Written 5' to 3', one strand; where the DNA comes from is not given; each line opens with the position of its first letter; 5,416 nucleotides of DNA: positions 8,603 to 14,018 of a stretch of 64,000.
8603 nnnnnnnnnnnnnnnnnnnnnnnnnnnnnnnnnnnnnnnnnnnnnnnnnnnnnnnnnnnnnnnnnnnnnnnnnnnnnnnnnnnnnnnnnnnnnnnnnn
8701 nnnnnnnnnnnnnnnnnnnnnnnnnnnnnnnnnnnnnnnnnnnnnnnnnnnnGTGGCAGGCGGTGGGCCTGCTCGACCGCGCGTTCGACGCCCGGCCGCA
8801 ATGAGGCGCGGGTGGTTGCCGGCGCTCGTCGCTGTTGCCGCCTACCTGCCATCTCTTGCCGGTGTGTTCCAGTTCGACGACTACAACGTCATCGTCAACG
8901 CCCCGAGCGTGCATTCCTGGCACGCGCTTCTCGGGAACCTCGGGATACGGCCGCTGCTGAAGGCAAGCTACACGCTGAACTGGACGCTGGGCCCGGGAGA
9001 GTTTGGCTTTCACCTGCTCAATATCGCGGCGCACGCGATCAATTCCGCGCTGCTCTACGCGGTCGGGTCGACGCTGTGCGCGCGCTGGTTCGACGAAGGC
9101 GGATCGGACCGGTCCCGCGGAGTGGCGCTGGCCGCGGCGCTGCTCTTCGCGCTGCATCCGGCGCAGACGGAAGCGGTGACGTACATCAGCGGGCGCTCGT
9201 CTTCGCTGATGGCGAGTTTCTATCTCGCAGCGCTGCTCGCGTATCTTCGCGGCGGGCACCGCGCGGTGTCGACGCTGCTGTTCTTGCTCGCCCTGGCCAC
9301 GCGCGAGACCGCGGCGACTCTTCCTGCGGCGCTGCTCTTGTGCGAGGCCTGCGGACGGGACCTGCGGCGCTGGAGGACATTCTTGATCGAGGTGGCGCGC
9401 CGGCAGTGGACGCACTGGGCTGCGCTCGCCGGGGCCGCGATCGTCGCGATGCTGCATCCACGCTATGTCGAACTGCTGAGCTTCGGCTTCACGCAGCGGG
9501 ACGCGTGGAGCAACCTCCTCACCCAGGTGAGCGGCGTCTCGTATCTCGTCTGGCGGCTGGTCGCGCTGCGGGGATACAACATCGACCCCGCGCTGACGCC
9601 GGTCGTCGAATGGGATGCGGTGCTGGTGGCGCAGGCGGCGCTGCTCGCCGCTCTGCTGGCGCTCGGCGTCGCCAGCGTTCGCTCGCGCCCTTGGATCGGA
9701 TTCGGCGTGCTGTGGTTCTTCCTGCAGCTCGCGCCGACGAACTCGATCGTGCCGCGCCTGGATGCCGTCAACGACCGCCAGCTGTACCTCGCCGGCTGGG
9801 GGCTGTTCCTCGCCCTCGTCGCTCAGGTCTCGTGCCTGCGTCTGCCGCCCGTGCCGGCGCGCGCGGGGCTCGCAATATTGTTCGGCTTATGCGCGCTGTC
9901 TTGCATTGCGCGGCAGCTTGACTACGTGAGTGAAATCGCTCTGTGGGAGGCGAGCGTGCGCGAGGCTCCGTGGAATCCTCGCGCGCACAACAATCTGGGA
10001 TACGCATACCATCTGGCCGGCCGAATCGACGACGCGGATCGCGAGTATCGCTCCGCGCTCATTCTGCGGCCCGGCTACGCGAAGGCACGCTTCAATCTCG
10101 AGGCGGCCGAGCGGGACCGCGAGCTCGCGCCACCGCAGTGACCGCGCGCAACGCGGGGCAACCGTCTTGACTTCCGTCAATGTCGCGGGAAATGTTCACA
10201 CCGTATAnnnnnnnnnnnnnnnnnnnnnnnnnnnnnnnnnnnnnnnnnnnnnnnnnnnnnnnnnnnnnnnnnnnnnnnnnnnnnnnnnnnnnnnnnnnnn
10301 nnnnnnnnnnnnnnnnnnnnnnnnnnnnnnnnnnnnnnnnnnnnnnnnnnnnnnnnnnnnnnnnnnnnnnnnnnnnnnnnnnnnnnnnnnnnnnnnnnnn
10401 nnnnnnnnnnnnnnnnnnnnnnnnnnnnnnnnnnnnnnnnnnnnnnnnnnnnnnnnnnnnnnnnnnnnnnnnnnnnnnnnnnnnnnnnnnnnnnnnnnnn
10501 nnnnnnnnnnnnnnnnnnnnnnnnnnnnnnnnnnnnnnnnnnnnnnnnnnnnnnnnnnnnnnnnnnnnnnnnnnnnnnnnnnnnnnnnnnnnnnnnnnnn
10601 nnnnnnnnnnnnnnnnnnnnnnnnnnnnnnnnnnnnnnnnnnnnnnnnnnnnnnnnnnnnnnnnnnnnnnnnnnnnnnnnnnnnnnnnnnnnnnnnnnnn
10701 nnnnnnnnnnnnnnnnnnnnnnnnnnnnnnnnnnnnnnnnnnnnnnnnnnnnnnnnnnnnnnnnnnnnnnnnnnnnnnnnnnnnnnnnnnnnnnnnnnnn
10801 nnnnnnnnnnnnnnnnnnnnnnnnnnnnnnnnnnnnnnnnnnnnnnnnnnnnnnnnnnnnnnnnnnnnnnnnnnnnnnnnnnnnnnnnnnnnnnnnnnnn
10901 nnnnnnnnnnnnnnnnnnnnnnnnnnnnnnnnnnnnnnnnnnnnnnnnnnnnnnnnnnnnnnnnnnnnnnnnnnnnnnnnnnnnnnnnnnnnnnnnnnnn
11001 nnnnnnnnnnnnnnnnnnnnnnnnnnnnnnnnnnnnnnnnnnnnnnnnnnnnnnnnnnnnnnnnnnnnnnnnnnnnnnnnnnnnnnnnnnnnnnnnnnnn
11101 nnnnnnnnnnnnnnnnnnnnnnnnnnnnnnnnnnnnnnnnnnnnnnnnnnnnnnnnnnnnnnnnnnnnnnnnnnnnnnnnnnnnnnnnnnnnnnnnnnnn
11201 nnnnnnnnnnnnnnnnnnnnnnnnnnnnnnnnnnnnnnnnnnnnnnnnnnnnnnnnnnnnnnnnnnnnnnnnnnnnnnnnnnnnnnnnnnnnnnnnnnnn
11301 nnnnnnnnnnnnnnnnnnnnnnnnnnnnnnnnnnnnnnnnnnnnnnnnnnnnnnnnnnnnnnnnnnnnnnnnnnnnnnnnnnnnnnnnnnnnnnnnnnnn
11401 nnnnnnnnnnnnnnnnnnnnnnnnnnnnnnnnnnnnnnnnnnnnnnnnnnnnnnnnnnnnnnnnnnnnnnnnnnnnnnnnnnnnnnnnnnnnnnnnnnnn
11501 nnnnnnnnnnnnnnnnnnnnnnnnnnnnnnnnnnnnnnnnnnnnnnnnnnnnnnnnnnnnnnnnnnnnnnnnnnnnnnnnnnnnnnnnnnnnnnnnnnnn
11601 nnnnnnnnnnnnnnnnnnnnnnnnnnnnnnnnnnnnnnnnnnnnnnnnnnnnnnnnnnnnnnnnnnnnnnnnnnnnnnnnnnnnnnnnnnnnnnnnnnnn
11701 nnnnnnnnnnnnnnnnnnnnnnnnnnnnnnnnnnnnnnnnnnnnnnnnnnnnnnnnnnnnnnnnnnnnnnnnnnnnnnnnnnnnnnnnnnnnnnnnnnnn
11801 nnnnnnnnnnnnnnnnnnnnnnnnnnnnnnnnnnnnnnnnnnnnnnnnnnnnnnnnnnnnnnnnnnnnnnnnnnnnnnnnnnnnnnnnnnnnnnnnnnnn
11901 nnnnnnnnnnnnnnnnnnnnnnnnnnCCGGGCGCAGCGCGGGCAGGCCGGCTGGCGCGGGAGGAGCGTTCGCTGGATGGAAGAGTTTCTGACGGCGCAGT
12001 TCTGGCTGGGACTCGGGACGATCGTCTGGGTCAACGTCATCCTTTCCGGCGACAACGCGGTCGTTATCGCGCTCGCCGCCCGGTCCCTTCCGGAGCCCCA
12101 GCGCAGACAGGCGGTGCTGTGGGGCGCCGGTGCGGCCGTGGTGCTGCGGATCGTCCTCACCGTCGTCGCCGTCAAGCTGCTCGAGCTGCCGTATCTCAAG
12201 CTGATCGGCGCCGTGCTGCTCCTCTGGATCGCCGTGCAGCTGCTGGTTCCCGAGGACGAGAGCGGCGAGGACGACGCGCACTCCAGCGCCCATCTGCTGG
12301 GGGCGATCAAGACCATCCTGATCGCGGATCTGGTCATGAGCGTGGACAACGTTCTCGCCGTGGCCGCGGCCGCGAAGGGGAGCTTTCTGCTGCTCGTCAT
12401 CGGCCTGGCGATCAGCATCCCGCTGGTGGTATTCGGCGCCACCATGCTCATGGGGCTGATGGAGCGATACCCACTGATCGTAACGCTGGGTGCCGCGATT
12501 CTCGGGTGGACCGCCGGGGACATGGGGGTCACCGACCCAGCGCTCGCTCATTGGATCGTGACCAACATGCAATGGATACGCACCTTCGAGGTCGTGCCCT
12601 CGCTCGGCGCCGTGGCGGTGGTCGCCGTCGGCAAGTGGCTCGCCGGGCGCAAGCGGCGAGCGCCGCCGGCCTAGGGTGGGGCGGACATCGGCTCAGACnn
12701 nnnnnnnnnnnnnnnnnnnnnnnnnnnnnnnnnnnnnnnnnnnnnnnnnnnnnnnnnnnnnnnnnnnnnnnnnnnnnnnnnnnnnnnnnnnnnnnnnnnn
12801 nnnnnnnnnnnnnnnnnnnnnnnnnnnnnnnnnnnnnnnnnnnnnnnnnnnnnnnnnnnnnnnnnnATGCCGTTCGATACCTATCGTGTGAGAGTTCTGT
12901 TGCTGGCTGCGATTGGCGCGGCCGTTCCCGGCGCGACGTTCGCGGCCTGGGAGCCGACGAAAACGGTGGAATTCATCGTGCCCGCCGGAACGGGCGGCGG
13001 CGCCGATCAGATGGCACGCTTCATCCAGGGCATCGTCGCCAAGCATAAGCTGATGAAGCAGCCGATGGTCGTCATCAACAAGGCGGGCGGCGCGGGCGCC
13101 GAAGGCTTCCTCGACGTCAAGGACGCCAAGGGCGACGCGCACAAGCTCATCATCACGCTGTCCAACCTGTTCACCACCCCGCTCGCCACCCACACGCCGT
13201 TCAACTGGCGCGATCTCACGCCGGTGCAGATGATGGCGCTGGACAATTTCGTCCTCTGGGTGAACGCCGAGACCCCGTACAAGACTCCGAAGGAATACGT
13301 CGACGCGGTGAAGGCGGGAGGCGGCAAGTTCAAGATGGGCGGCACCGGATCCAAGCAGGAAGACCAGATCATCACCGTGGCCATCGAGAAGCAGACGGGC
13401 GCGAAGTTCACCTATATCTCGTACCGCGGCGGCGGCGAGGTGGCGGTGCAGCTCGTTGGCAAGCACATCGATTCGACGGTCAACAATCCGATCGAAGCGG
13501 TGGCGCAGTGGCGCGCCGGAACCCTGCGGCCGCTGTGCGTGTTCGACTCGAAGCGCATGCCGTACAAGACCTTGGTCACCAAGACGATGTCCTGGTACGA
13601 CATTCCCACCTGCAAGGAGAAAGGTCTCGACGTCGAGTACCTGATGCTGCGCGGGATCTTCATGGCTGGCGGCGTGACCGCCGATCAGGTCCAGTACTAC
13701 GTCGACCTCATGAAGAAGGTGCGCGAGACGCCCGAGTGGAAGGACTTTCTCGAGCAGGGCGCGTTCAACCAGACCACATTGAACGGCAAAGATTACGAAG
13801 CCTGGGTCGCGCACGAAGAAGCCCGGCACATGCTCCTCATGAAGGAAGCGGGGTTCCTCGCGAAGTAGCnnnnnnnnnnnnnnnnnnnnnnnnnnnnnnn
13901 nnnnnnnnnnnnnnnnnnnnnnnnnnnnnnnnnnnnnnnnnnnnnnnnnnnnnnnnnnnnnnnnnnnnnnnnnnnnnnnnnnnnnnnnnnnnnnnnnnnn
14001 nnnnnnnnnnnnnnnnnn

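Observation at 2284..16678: Four perfect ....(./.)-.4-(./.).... palindromes at class II spacing define a Crp/Fnr-type regulon covering FDH, fhs, tctCBA and oxc-frc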

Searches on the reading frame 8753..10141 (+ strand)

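Call 11: search_protein_families(library=ncbifam, proteins=[window:8753-10141:+])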
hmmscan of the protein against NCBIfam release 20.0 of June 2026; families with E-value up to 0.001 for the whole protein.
window:8753-10141:+ (462 aa): 3 families
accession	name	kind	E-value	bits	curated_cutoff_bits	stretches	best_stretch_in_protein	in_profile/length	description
NF033762.1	social_mot_Tgl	equivalog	4.1e-07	29.6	225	1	356-452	14-109/252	social motility TPR repeat lipoprotein Tgl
TIGR02917.1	PEP_TPR_lipo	equivalog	5.3e-05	21.3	312.2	1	399-450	455-506/899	XrtA/PEP-CTERM system TPR-repeat protein PrsT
NF046093.1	AZOBR_p60025_fam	subfamily_domain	0.00042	19.6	150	1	100-211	121-224/232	AZOBR_p60025 family cell surface glycopolymer formation protein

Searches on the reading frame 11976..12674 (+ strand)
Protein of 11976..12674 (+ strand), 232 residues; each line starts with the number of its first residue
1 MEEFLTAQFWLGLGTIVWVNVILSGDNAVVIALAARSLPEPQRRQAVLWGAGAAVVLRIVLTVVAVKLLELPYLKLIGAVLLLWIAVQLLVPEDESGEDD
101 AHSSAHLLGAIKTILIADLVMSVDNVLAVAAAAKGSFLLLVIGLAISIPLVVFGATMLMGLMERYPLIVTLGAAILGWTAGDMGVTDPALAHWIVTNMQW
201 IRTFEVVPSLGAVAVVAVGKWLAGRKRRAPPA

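Call 11: search_protein_families(library=ncbifam, proteins=[window:11976-12674:+])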
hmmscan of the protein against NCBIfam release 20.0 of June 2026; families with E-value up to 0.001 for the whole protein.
window:11976-12674:+ (232 aa): 3 families
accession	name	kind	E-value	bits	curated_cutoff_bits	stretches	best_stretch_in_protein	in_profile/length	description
TIGR03717.1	R_switched_YjbE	subfamily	1.3e-69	233.5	134.8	1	14-187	3-176/176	YjbE family putative metal transport protein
TIGR03716.1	R_switched_YkoY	subfamily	3e-28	98.9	138.5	1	14-219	3-213/220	integral membrane protein, YkoY family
TIGR03718.1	R_switched_Alx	subfamily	2.3e-06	27.3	246.4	1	21-127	74-180/303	TerC/Alx family metal homeostasis membrane protein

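Call 52: search_protein_families(library=pfam, proteins=[window:11976-12674:+])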
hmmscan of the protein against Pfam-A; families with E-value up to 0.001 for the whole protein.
window:11976-12674:+ (232 aa): 1 family
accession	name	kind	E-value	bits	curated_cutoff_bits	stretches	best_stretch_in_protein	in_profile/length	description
PF03741.22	TerC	-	6.1e-49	166.6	27.8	1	15-185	2-176/178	Integral membrane protein TerC family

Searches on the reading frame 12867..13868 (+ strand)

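Call 11: search_protein_families(library=ncbifam, proteins=[window:12867-13868:+])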
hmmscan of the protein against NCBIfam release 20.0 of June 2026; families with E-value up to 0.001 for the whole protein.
window:12867-13868:+ (333 aa): 0 families

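Call 52: search_protein_families(library=pfam, proteins=[window:12867-13868:+])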
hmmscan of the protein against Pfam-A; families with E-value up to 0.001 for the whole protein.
window:12867-13868:+ (333 aa): 1 family
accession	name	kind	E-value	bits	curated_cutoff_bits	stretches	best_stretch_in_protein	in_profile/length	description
PF03401.19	TctC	-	3.3e-31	109.3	27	1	60-329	10-273/274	Tripartite tricarboxylate transporter family receptor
